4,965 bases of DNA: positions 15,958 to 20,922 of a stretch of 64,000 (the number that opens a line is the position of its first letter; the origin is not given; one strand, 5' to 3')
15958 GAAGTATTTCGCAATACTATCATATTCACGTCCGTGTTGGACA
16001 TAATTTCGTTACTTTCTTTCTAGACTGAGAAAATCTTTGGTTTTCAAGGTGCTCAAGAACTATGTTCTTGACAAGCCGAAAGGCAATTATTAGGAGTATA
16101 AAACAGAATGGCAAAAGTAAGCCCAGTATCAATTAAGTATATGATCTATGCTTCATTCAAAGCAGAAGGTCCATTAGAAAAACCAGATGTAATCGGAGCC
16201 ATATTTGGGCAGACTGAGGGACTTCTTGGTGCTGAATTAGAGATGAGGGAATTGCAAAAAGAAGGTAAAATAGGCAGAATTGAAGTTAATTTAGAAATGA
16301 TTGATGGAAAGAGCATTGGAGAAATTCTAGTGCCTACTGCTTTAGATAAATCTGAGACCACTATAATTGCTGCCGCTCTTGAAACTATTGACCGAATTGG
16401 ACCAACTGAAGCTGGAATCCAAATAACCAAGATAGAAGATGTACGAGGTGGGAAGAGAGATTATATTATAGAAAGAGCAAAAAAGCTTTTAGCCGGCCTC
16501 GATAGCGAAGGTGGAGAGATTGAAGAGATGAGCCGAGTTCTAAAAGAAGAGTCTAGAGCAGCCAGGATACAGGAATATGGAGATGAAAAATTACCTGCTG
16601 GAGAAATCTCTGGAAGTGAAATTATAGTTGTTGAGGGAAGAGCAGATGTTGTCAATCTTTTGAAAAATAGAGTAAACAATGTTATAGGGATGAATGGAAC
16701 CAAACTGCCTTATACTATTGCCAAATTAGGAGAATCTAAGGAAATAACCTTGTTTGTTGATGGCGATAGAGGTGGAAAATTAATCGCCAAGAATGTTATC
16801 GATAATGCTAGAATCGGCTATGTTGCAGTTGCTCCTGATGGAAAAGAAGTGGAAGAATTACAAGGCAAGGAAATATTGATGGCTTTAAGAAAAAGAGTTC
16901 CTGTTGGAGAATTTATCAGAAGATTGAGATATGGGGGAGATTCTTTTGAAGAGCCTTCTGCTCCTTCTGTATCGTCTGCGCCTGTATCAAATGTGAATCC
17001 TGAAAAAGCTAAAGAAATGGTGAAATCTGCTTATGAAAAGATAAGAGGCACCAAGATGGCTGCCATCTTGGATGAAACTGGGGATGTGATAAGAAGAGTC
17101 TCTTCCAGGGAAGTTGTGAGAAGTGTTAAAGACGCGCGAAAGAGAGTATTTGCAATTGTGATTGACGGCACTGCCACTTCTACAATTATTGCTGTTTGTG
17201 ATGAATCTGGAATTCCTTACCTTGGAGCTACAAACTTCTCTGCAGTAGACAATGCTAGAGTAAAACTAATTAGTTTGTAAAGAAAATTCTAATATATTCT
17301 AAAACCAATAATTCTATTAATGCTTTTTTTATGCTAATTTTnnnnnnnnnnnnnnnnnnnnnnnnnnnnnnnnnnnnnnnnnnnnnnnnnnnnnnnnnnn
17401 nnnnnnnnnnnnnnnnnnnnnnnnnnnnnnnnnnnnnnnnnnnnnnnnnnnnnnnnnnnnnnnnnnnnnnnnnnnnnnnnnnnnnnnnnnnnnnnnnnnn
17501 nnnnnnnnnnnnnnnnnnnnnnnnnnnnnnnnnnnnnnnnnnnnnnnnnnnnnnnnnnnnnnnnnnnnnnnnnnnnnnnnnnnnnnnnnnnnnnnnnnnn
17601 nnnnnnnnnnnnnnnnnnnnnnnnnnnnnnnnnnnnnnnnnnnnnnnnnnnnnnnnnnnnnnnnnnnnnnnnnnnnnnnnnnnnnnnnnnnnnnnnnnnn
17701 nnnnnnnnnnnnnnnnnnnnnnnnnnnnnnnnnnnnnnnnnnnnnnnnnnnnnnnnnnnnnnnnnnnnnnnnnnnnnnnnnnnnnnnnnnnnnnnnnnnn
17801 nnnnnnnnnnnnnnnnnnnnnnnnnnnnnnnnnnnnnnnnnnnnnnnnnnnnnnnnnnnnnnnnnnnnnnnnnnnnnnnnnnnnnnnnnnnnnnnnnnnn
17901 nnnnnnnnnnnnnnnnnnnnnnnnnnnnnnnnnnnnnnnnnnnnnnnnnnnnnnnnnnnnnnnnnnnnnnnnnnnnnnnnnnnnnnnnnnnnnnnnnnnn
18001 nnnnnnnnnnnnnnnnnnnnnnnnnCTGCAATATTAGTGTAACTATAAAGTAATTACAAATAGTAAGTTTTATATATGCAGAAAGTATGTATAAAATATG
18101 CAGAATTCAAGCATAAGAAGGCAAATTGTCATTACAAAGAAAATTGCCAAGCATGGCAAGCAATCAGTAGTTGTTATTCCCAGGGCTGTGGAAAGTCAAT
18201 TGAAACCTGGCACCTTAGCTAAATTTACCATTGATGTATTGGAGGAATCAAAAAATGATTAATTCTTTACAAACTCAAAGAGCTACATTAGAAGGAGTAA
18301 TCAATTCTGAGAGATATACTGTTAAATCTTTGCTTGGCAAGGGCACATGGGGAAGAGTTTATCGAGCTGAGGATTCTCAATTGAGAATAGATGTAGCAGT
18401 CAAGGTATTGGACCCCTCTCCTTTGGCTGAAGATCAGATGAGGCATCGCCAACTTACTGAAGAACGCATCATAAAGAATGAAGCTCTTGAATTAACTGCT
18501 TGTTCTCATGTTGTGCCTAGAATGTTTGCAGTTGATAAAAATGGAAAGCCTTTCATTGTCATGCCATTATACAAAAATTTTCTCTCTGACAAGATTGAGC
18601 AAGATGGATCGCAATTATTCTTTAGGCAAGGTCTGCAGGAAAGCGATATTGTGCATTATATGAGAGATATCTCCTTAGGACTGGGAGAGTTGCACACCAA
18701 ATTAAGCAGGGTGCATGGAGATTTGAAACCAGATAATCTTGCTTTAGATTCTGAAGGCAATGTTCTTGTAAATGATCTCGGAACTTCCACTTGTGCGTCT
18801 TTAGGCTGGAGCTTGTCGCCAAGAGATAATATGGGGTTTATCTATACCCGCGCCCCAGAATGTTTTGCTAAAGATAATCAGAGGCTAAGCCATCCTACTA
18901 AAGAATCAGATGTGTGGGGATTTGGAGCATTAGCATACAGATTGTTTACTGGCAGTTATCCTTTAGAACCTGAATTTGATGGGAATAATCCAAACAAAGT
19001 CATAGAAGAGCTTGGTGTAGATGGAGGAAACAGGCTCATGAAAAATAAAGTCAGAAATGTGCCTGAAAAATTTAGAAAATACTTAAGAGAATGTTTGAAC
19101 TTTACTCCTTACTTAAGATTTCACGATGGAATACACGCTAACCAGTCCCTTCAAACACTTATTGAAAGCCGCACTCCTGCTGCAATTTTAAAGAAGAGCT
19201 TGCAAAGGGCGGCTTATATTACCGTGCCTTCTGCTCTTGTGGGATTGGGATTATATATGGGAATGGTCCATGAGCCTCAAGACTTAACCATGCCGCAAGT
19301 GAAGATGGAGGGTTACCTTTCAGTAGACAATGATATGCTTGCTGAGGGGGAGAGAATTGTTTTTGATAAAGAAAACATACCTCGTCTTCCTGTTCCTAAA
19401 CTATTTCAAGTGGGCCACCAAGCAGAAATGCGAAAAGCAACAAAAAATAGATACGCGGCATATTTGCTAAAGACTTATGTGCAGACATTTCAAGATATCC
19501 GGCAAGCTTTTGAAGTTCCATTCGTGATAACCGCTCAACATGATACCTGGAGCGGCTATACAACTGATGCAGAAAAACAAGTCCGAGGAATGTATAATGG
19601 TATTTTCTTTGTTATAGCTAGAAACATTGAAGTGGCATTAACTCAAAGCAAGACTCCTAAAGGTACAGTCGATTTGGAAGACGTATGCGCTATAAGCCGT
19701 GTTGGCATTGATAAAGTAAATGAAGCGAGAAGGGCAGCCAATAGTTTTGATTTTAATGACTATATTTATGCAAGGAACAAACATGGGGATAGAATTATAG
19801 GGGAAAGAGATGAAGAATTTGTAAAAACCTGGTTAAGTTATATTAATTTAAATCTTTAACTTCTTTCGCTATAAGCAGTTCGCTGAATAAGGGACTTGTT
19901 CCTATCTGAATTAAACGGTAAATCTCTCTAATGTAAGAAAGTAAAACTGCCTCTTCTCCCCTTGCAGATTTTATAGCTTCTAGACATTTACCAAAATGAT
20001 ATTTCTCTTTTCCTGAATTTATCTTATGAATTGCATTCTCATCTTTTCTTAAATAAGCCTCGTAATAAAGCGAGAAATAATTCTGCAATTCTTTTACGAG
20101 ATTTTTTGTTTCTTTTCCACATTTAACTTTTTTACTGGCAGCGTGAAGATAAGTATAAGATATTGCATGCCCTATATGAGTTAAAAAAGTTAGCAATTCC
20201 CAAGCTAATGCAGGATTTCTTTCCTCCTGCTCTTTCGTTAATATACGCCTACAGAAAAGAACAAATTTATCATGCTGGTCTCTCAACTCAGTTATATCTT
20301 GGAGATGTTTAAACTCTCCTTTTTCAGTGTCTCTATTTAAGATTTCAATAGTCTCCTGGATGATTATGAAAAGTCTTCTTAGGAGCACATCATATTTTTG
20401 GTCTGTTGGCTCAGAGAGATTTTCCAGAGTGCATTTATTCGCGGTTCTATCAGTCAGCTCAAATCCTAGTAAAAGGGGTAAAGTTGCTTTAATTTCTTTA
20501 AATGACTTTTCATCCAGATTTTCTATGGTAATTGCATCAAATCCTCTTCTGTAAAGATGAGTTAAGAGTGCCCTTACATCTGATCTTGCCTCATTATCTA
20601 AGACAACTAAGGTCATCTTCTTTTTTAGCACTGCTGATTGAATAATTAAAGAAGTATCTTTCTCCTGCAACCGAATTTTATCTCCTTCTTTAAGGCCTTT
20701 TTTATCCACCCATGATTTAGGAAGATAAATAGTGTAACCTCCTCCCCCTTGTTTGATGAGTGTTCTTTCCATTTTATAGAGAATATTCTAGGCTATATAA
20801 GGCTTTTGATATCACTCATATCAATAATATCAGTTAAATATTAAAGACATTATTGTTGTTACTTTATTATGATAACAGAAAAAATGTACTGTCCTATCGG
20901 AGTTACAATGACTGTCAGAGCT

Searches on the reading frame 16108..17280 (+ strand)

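Call 42: search_protein_families(library=pfam, proteins=[window:16108-17280:+], max_evalue=0.001)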
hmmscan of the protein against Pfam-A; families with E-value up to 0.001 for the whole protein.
window:16108-17280:+ (390 aa): 3 families
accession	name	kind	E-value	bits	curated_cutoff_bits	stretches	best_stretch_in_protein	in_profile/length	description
PF13662.12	Toprim_4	-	4.2e-09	37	25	1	170-232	1-72/85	Toprim domain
PF13155.12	Toprim_2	-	9.5e-06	26.3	22.1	1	173-248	1-84/88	Toprim-like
PF01751.28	Toprim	-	1.5e-05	25.5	23.1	1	171-239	1-84/96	Toprim domain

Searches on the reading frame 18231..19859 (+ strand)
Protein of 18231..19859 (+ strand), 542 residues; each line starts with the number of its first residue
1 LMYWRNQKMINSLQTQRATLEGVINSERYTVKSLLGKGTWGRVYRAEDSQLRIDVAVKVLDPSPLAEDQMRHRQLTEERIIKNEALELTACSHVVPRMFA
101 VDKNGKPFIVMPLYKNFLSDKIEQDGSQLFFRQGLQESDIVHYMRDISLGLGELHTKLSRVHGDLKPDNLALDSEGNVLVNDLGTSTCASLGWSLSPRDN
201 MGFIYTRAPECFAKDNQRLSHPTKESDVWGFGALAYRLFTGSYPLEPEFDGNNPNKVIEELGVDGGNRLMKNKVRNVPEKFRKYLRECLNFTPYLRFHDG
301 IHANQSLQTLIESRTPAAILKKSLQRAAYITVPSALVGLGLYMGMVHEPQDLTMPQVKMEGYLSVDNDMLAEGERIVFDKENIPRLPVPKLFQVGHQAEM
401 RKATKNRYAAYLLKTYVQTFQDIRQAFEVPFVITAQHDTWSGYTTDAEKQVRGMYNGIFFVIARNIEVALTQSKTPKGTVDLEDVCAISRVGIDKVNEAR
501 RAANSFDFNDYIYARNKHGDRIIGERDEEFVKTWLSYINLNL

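Call 42: search_protein_families(library=pfam, proteins=[window:18231-19859:+], max_evalue=0.001)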
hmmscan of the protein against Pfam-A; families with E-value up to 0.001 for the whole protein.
window:18231-19859:+ (542 aa): 3 families
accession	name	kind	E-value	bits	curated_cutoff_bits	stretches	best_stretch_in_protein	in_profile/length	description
PF00069.31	Pkinase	-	7.6e-25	88.2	31.7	1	29-297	1-252/263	Protein kinase domain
PF07714.23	PK_Tyr_Ser-Thr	-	1.4e-19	70.8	23.1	1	31-296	3-248/258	Protein tyrosine and serine/threonine kinase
PF14531.12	Kinase-like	-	0.00061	19.6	25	0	161-291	167-284/289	Kinase-like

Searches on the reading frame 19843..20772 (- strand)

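Call 42: search_protein_families(library=pfam, proteins=[window:19843-20772:-], max_evalue=0.001)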
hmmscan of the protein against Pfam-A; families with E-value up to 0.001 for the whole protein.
window:19843-20772:- (309 aa): 1 family
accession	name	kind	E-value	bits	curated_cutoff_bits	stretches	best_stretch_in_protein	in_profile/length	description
PF04014.23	MazE_antitoxin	-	4.3e-06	27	24.7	1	6-45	1-41/48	Antidote-toxin recognition MazE, bacterial antitoxin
